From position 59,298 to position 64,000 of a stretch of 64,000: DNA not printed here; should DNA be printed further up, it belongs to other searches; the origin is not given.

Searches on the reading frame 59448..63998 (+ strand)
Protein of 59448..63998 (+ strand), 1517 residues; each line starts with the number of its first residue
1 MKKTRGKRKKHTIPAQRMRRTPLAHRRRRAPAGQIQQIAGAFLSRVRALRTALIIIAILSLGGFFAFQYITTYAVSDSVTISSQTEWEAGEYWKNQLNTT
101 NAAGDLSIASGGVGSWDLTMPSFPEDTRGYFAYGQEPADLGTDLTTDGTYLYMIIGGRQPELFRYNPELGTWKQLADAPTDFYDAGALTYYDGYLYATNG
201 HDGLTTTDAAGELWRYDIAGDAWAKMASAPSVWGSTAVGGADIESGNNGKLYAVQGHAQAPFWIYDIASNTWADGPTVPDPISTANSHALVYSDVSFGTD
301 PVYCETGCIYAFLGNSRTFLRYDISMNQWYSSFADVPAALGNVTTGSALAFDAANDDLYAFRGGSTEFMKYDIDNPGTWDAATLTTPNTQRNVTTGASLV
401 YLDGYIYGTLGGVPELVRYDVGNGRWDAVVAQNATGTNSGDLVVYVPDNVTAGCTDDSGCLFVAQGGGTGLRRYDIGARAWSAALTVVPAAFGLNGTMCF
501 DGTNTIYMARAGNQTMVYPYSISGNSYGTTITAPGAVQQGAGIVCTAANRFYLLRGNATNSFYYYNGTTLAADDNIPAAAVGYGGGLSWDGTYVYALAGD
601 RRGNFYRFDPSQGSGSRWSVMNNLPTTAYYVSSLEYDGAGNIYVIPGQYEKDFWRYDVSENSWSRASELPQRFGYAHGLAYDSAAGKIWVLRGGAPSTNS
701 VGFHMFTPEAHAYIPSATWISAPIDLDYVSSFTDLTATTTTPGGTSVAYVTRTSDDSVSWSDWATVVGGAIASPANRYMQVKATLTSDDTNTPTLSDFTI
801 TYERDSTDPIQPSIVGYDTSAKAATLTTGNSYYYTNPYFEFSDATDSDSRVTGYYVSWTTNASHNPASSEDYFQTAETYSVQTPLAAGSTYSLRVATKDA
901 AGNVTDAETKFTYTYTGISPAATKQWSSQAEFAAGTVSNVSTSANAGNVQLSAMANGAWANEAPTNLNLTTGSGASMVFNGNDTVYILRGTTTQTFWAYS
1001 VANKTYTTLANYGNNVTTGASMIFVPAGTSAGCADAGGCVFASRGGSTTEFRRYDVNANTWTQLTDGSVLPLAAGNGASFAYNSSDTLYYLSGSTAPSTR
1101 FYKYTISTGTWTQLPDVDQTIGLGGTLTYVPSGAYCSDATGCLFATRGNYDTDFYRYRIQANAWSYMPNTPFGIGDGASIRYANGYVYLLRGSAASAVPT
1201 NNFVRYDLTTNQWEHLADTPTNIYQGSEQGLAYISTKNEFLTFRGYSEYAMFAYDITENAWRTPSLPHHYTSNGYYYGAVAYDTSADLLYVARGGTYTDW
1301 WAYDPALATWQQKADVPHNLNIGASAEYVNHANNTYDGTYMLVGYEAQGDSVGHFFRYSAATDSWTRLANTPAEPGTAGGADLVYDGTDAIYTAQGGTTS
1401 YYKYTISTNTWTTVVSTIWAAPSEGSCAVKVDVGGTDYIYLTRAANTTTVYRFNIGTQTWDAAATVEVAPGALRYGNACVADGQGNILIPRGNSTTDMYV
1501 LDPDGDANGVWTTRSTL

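Call 67: search_protein_families(library=pfam, proteins=[window:59448-63998:+], max_evalue=0.001)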
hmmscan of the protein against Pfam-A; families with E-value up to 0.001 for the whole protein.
window:59448-63998:+ (1517 aa): 7 families
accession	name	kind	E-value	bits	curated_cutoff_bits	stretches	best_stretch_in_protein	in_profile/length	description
PF13964.12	Kelch_6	-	6.9e-32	108.8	25.3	0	1178-1222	5-49/50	Kelch motif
PF24981.1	Beta-prop_ATRN-LZTR1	-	3.6e-28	99.1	50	3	1150-1292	13-165/289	Attractin/LZTR1 beta-propeller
PF01344.31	Kelch_1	-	5.9e-22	77.3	20.1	0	1182-1218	9-44/46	Kelch motif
PF24681.1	Kelch_KLHDC2_KLHL20_DRC7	-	1.7e-21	77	50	3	1183-1385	7-211/221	KLHDC2/KLHL20/DRC7 Kelch-repeats domain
PF13418.12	Kelch_4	-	2.4e-19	69.4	21.6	0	634-671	7-49/49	Galactose oxidase, central domain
PF13415.12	Kelch_3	-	3.6e-18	65.7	22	0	647-671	14-38/48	Galactose oxidase, central domain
PF07646.21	Kelch_2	-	1.4e-07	31.5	21.3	0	246-279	9-48/48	Kelch motif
